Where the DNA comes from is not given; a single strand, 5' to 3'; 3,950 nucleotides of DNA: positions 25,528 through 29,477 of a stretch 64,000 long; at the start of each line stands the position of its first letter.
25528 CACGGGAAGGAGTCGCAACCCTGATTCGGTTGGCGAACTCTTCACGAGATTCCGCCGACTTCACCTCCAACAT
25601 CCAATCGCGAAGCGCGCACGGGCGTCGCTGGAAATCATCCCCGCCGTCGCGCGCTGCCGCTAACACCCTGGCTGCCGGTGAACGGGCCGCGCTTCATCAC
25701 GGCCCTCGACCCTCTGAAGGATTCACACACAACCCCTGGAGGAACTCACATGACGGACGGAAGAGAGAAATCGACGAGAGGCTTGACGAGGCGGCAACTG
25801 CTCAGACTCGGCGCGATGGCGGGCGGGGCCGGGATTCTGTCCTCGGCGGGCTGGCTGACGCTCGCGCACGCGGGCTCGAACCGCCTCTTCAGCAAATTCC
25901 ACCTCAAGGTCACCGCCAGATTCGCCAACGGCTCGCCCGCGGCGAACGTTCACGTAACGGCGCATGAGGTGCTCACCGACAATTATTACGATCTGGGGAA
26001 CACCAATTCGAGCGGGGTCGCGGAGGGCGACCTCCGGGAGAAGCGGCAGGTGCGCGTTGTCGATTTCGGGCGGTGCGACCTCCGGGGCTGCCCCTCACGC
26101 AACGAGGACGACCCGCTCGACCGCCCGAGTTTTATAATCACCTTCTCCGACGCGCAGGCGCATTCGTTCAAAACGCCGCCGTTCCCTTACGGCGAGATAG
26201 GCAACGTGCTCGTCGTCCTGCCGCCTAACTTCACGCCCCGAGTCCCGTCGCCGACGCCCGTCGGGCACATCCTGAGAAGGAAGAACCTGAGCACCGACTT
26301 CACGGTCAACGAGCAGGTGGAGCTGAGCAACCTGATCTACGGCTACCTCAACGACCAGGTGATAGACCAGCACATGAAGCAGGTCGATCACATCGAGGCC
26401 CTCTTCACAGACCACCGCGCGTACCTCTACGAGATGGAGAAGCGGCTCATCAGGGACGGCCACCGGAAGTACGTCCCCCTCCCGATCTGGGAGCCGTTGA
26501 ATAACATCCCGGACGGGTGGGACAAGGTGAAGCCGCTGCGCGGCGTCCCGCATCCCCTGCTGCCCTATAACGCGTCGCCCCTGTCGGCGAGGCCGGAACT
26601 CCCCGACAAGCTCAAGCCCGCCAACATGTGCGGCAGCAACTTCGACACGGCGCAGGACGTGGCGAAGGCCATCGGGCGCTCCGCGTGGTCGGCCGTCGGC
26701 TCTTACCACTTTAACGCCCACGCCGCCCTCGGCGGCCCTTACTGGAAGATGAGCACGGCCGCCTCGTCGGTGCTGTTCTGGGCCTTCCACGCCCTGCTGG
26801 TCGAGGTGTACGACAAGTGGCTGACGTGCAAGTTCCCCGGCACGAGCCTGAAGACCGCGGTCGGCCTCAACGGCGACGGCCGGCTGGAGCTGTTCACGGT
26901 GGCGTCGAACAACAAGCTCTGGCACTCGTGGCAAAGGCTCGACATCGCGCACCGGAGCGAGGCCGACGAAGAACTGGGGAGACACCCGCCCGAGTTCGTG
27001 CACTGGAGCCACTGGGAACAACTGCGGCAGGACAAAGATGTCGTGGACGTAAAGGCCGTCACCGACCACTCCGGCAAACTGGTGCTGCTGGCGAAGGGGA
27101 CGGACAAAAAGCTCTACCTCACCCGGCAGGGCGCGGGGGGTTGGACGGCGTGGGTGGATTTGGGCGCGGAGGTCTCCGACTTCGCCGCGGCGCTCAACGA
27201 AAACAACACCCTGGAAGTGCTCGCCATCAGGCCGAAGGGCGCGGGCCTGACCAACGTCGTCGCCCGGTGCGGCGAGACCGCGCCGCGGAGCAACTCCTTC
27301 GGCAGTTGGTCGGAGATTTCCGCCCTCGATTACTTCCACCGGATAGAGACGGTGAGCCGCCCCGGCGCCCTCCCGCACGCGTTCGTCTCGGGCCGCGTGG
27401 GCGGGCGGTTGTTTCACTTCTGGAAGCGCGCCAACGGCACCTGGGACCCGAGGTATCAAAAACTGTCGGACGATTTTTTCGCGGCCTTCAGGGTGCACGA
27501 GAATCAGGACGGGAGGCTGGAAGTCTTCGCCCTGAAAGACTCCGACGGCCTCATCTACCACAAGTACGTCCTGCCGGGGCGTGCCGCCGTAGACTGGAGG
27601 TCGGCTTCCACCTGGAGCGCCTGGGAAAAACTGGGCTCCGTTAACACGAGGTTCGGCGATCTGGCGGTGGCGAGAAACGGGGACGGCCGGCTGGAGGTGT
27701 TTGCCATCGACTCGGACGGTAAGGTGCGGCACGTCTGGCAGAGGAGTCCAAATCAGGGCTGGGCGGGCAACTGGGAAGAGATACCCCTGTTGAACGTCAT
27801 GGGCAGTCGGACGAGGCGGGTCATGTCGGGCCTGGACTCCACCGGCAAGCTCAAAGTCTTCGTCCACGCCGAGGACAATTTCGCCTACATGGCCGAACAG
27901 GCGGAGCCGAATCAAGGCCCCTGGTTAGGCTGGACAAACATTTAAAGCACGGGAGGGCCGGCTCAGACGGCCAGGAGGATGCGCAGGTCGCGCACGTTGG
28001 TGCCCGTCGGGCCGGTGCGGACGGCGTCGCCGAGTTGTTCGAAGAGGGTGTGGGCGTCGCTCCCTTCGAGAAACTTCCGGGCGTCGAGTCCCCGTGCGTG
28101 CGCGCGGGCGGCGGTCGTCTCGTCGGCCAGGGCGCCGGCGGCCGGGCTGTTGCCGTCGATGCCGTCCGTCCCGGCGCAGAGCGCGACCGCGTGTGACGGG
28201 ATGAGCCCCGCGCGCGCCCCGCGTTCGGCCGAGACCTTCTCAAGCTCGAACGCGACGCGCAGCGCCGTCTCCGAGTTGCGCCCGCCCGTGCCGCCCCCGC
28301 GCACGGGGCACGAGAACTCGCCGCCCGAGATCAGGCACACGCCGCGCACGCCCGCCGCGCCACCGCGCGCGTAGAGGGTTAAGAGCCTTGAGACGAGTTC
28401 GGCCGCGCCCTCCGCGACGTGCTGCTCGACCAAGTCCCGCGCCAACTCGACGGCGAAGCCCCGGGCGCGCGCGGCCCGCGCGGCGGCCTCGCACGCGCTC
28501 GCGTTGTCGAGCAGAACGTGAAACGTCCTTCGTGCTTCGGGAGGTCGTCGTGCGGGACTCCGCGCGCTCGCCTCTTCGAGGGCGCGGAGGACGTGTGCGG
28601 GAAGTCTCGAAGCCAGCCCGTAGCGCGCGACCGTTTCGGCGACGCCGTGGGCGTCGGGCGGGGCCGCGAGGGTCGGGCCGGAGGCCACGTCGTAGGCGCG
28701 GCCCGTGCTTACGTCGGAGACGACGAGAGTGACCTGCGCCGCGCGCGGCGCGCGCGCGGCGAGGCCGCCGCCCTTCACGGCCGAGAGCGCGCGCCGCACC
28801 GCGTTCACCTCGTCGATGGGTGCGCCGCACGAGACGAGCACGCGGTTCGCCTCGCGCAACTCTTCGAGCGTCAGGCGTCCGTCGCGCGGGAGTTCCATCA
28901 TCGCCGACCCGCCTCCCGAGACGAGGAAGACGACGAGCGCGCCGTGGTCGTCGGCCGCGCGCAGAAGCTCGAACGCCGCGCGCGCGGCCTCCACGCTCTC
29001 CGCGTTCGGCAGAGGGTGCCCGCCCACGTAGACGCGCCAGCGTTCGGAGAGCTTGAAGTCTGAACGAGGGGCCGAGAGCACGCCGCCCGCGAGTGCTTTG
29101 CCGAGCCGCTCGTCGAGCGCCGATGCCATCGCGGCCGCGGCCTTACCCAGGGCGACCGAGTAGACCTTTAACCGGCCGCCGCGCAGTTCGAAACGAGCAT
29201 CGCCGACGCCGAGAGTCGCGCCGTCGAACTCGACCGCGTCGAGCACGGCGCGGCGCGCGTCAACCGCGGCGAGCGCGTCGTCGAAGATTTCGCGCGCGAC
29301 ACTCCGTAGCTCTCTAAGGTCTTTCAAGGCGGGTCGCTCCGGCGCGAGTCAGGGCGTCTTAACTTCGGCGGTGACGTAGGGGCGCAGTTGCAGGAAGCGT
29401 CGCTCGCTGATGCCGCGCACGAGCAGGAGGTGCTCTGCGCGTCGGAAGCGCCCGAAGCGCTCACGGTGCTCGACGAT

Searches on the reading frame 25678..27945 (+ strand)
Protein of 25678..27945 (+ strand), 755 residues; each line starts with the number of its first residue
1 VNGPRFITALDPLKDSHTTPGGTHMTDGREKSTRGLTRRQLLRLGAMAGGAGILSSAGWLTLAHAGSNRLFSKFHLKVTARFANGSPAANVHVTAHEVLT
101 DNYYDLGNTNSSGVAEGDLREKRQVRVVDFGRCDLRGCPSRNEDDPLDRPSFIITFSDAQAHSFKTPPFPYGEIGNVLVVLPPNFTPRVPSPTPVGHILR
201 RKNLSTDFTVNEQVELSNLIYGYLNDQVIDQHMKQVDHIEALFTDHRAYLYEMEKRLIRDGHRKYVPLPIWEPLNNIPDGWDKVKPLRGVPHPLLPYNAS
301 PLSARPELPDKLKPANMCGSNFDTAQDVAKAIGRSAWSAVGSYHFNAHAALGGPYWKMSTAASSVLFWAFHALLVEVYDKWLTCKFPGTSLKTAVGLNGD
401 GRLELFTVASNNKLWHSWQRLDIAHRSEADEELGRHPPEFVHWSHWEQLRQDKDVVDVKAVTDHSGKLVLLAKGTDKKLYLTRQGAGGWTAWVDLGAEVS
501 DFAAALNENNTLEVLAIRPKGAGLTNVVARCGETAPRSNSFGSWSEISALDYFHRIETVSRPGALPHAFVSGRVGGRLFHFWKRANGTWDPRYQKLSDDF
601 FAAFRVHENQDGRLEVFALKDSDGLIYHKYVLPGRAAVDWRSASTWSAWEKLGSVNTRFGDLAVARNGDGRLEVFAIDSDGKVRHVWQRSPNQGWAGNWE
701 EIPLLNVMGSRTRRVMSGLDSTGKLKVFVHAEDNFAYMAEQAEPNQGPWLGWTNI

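Call 7: search_protein_families(library=pfam, proteins=[window:25678-27945:+], max_evalue=0.01)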
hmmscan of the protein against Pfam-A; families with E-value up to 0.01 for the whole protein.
window:25678-27945:+ (755 aa): 2 families
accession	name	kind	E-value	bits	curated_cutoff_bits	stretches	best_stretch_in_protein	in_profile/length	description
PF13517.12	FG-GAP_3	-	1.3e-07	32.6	26.9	0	667-694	3-29/61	FG-GAP-like repeat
PF00264.25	Tyrosinase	-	0.0023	18.8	22.6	0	322-381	155-211/214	Common central domain of tyrosinase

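Call 14: search_protein_families(library=ncbifam, proteins=[window:25678-27945:+], max_evalue=0.1)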
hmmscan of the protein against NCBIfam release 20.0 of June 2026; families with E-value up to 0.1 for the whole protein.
window:25678-27945:+ (755 aa): 3 families
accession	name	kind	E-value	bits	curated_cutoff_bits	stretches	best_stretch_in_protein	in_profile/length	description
NF052348.1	beta_propeller_lectin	domain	2e-11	43.6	200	2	569-749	161-334/337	beta propeller lectin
NF052349.1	BP39L_fam_lectin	equivalog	7.5e-05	21.8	400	1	576-752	164-332/335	BP39L family lectin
TIGR01409.1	TAT_signal_seq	domain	0.093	13.1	16.7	0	36-65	1-29/29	twin-arginine translocation signal domain-containing protein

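Call 15: search_protein_families(library=padloc, proteins=[window:25678-27945:+], max_evalue=0.1)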
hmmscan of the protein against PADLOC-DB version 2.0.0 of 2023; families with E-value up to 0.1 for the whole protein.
window:25678-27945:+ (755 aa): 0 families

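Call 82: search_protein_families(library=phrogs, proteins=[window:25678-27945:+], max_evalue=0.01)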
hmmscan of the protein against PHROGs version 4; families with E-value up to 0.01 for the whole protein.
window:25678-27945:+ (755 aa): 0 families

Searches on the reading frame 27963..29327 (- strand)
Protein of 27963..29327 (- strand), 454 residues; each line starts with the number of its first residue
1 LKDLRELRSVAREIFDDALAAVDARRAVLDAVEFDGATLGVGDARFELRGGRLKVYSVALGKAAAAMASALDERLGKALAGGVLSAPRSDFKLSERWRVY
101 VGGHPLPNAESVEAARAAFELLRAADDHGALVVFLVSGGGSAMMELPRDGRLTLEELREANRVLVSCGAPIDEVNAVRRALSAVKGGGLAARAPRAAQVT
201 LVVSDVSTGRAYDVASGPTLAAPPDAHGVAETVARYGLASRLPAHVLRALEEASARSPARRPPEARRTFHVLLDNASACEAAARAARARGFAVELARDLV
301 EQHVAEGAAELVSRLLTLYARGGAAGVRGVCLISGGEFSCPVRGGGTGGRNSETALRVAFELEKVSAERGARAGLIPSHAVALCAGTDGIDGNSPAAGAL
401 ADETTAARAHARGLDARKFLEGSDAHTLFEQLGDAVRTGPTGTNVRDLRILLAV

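Call 7: search_protein_families(library=pfam, proteins=[window:27963-29327:-], max_evalue=0.01)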
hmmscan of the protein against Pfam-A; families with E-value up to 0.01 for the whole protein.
window:27963-29327:- (454 aa): 2 families
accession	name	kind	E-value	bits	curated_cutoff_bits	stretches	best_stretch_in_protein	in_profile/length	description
PF13660.11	DUF4147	-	2e-60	204.6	23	1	11-251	2-234/234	Domain of unknown function (DUF4147)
PF05161.18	MOFRL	-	1.1e-31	109.5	28.3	1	330-447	1-106/106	MOFRL family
